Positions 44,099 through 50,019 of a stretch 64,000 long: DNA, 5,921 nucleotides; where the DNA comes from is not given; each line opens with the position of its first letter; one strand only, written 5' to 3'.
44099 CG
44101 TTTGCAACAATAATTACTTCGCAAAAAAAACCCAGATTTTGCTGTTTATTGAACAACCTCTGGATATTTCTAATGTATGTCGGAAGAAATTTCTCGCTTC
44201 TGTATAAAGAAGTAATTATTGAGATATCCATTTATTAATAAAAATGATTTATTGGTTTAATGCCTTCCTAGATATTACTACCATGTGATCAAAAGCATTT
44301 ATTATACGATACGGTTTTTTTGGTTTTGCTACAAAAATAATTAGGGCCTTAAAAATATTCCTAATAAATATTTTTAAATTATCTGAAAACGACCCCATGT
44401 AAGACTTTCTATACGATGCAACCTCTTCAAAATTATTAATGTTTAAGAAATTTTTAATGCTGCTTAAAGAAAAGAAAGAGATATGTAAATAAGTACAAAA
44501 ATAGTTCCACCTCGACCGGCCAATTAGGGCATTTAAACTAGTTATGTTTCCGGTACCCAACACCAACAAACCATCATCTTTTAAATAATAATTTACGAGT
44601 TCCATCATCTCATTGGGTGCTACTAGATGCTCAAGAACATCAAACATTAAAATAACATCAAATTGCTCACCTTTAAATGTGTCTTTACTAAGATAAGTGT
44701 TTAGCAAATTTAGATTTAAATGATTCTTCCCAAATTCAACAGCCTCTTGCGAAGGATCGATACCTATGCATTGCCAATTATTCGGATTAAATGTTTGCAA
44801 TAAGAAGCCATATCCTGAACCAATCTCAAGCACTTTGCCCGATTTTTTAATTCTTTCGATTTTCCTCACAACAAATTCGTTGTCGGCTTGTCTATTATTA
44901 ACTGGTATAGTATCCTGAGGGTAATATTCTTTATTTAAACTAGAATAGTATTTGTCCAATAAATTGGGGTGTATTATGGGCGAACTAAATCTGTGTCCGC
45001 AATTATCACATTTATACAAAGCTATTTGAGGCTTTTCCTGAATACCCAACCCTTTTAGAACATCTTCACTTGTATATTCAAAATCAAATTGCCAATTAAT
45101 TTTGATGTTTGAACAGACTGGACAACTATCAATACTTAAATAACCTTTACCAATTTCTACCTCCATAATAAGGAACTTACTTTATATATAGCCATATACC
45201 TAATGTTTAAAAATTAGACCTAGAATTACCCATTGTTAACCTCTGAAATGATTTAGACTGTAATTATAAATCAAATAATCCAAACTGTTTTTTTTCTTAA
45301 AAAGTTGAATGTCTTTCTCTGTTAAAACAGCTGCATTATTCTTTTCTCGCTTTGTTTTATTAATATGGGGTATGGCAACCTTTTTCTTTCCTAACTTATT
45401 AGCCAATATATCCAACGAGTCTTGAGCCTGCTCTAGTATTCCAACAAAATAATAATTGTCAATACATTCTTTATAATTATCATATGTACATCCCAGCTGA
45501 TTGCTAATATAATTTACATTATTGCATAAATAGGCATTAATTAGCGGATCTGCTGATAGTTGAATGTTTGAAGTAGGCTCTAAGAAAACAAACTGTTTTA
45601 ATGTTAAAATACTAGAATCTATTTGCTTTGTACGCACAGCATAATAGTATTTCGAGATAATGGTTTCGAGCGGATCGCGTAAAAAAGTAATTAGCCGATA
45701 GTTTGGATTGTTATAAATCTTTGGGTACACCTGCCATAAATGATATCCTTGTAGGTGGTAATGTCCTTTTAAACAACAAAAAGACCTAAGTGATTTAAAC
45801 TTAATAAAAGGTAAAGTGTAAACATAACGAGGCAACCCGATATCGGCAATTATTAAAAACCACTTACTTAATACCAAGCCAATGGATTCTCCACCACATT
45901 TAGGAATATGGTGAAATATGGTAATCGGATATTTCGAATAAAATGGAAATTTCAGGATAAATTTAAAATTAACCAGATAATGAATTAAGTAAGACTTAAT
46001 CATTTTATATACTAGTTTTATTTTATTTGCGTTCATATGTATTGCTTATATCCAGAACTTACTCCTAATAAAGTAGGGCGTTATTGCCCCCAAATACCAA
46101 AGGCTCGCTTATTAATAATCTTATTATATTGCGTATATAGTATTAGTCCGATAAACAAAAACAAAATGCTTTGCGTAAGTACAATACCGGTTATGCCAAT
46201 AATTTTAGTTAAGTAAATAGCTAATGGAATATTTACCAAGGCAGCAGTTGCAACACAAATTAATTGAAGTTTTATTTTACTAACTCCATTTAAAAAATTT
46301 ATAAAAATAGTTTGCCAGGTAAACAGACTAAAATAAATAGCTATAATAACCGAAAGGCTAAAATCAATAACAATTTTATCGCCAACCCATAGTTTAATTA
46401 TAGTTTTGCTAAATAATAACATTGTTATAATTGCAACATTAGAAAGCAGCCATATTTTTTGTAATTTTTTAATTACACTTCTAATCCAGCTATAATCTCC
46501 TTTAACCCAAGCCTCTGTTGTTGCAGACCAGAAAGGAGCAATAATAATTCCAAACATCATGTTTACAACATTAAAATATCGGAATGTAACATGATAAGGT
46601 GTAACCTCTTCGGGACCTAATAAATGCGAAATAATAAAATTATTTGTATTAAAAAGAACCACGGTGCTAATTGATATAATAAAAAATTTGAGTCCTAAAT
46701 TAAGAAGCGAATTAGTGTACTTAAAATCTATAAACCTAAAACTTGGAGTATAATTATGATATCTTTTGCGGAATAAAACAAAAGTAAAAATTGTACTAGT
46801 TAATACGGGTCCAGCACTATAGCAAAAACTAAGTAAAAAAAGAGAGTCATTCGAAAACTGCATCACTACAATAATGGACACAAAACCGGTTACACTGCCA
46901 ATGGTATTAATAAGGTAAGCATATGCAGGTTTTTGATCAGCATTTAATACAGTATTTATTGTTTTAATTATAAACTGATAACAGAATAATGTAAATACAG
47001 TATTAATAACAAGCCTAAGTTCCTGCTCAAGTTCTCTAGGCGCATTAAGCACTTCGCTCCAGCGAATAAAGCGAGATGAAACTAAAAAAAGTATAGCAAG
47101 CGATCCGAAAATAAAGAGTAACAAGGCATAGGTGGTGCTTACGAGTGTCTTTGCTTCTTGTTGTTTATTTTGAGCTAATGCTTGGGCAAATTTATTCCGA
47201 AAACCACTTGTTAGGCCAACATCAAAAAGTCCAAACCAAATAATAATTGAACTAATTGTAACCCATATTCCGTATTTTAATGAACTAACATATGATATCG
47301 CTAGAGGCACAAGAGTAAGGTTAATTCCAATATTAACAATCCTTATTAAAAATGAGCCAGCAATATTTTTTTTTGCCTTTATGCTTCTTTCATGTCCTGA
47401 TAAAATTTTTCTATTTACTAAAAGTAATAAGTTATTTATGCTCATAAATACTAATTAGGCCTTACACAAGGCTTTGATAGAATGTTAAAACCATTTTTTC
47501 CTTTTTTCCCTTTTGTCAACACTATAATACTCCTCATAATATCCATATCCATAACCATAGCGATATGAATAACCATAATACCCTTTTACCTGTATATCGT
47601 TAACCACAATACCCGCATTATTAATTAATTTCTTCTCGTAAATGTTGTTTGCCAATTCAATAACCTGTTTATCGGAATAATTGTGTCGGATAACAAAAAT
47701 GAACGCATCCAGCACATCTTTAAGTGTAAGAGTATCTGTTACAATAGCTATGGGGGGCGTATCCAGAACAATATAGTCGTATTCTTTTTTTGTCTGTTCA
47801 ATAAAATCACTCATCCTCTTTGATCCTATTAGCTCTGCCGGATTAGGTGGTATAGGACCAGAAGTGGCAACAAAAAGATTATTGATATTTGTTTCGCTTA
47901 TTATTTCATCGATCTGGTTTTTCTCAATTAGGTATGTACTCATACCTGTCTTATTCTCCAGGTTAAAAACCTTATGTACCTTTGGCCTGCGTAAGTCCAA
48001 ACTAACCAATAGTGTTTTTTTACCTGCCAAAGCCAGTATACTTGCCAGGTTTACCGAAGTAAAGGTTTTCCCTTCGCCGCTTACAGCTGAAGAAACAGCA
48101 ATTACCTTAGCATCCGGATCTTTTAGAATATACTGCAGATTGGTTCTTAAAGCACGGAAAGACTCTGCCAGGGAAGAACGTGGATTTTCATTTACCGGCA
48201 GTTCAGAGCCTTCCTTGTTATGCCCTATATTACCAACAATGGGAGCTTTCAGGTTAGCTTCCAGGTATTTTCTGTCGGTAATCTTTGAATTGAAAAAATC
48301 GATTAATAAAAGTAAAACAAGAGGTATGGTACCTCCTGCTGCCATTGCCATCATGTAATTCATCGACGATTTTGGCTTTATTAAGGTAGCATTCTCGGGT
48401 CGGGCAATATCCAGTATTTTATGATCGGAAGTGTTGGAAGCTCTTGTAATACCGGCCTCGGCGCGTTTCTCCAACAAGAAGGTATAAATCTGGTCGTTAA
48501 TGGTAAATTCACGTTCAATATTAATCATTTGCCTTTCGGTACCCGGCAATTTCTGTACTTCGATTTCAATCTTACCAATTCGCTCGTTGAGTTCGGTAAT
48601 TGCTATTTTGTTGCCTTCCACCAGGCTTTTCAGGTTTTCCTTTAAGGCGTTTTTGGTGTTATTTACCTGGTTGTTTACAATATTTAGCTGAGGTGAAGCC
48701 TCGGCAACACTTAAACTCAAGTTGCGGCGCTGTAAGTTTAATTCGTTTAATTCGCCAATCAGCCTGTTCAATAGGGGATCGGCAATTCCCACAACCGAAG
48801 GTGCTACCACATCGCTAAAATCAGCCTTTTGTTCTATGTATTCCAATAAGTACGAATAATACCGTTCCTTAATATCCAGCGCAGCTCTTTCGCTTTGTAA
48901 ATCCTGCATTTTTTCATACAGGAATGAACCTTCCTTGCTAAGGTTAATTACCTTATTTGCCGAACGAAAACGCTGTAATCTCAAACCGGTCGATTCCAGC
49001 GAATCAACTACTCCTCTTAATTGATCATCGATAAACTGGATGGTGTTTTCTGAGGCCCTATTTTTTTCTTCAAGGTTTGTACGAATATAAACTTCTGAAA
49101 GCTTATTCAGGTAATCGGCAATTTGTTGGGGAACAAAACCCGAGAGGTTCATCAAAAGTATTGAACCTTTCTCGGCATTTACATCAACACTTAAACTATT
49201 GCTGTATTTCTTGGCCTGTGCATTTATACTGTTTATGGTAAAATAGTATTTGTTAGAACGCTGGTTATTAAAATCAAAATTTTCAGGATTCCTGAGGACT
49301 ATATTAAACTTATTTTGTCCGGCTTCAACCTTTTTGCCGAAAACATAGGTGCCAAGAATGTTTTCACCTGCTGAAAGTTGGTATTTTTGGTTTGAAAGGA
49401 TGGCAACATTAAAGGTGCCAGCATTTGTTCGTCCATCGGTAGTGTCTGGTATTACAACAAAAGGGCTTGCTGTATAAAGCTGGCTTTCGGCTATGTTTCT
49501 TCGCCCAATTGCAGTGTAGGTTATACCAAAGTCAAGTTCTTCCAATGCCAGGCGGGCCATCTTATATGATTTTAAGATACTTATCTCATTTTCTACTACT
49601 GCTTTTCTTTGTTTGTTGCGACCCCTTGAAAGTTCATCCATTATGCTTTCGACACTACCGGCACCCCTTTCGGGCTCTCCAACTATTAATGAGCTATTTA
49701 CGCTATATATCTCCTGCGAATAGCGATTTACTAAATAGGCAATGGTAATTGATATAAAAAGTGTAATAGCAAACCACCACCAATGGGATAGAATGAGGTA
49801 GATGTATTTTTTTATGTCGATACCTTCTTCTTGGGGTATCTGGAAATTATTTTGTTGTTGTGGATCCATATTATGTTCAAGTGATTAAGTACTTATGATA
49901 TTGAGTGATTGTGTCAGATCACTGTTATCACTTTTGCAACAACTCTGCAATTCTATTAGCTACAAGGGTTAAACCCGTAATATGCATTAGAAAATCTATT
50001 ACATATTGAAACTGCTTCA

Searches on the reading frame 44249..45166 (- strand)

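Call 7: search_protein_families(library=pfam, proteins=[window:44249-45166:-])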
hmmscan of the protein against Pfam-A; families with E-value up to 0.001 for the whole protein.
window:44249-45166:- (305 aa): 5 families
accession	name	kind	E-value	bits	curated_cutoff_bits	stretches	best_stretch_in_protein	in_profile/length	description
PF13489.12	Methyltransf_23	-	6.3e-22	78.5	27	1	103-248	13-161/164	Methyltransferase domain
PF08242.18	Methyltransf_12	-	3.4e-13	50.6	30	1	113-201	1-98/98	Methyltransferase domain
PF08241.18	Methyltransf_11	-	1.8e-11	45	21.2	1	113-203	1-95/95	Methyltransferase domain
PF13847.12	Methyltransf_31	-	1.1e-10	41.8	27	1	106-207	1-113/145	Methyltransferase domain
PF13649.12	Methyltransf_25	-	2.7e-10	41.3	27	1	112-199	1-97/97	Methyltransferase domain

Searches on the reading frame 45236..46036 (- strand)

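Call 7: search_protein_families(library=pfam, proteins=[window:45236-46036:-])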
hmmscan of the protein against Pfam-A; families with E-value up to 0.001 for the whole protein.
window:45236-46036:- (266 aa): 1 family
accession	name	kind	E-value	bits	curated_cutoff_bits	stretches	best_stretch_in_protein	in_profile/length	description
PF03567.20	Sulfotransfer_2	-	8.5e-06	26.5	22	1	41-260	13-252/252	Sulfotransferase family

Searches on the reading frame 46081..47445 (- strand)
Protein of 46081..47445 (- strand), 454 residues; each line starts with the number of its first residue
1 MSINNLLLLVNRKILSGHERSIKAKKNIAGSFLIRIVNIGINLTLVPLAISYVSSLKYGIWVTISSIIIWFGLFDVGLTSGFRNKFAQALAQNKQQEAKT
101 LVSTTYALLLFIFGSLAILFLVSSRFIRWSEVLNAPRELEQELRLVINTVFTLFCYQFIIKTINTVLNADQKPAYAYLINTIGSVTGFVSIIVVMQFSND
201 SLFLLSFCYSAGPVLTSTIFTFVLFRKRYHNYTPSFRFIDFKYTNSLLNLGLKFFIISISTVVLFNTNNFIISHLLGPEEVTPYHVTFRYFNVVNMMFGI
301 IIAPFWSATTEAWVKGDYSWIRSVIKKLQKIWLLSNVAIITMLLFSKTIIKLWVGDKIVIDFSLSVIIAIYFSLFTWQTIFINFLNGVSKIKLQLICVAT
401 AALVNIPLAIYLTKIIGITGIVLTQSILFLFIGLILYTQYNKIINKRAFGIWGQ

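Call 7: search_protein_families(library=pfam, proteins=[window:46081-47445:-])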
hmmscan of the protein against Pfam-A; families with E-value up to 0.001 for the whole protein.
window:46081-47445:- (454 aa): 2 families
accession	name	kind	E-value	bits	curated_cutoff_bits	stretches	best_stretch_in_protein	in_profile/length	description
PF01554.23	MatE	-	4e-08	33.6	24.9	1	257-409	5-159/161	MatE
PF01943.22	Polysacc_synt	-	1.2e-07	31.9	28.2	1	26-302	3-262/274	Polysaccharide biosynthesis protein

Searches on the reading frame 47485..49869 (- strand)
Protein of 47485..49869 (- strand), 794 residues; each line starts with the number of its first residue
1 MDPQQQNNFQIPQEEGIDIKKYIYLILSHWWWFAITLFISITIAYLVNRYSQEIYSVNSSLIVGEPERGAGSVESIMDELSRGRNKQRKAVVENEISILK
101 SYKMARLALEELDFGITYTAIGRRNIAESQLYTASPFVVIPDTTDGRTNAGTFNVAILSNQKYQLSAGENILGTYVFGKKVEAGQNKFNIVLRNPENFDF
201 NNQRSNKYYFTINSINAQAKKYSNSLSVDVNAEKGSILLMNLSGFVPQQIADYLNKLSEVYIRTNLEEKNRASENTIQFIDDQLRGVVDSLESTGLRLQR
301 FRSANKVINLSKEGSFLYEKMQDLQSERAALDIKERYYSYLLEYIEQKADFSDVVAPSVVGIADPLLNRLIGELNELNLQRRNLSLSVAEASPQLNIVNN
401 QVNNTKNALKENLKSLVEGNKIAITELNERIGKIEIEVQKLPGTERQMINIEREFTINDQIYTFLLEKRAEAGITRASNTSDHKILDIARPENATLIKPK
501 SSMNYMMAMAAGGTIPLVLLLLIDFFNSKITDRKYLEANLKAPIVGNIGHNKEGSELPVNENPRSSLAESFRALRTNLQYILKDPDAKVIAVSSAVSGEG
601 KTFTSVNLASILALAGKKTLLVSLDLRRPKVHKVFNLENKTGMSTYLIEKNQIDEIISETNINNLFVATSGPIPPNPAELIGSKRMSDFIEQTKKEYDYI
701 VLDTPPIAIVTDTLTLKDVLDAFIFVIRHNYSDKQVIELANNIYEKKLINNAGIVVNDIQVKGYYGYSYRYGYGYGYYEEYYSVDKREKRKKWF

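Call 7: search_protein_families(library=pfam, proteins=[window:47485-49869:-])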
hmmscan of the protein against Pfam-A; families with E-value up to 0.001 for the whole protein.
window:47485-49869:- (794 aa): 6 families
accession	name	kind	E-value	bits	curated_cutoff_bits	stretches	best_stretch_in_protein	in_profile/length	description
PF13614.12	AAA_31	-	1.2e-14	55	27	1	588-739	2-160/177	AAA domain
PF01656.29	CbiA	-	1.6e-09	38.2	25.4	1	590-759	1-83/125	CobQ/CobB/MinD/ParA nucleotide binding domain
PF13807.11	GNVR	-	5.7e-08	33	27.7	1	444-521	2-78/82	G-rich domain on putative tyrosine kinase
PF10609.15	ParA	-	7.4e-08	32.6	27.1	1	588-721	4-135/246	NUBPL iron-transfer P-loop NTPase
PF02706.20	Wzz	-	0.00012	22.8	25.5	1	16-105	2-84/91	Chain length determinant protein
PF09140.17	MipZ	-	0.00012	22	20.7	1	589-706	2-109/262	ATPase MipZ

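Call 43: search_protein_families(library=ncbifam, proteins=[window:47485-49869:-])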
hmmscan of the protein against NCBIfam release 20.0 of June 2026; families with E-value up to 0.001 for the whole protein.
window:47485-49869:- (794 aa): 20 families
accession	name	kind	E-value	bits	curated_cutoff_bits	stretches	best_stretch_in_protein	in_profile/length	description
NF008568.0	PRK11519.1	equivalog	2.4e-67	227.7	1068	2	427-775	351-715/720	tyrosine-protein kinase Wzc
TIGR01007.1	eps_fam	subfamily_domain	3.4e-54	183.5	108.05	1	569-772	1-204/204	polysaccharide biosynthesis tyrosine autokinase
NF007350.0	PRK09841.1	equivalog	3.7e-54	184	1248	2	558-782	503-722/726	tyrosine-protein kinase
TIGR03018.1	pepcterm_TyrKin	hypoth_equivalog_domain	1.3e-39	135.7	230.65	1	560-747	4-199/207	XrtA-associated tyrosine autokinase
TIGR01005.1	eps_transp_fam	subfamily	3e-36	124.9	411.7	1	559-783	518-744/754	exopolysaccharide transport protein family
TIGR03029.1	EpsG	equivalog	1e-32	113.4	313.8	1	562-739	78-256/274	chain length determinant protein tyrosine kinase EpsG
TIGR03007.1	pepcterm_ChnLen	equivalog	3.1e-18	65.3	278.85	2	369-553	282-465/498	XrtA system polysaccharide chain length determinant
TIGR03017.1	EpsF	equivalog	9.1e-10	37.8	422.75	1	233-548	129-443/444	chain length determinant protein EpsF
TIGR01969.1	minD_arch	subfamily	2.9e-08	33.2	201.75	1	589-728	2-139/251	cell division ATPase MinD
TIGR01968.1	minD_bact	equivalog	5.5e-08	32.5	212.9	1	587-705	1-120/261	septum site-determining protein MinD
TIGR03453.1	partition_RepA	equivalog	2.1e-06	26.8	348.45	0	567-627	84-144/387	plasmid partitioning protein RepA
NF047398.1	AAA_KGGVGR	domain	4.7e-06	27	90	1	588-656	3-74/190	KGGVGR-motif variant AAA ATPase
NF041136.1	MrpORP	equivalog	6.1e-06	25.8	450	1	588-673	6-92/365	iron-sulfur cluster carrier protein MrpORP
TIGR01006.1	polys_exp_MPA1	subfamily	1.3e-05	24.7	296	1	472-548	146-221/226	CspC family polysaccharide chain length determinant protein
NF041546.1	ParA_partition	equivalog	2.3e-05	24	180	0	589-626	1-38/203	ParA family partition ATPase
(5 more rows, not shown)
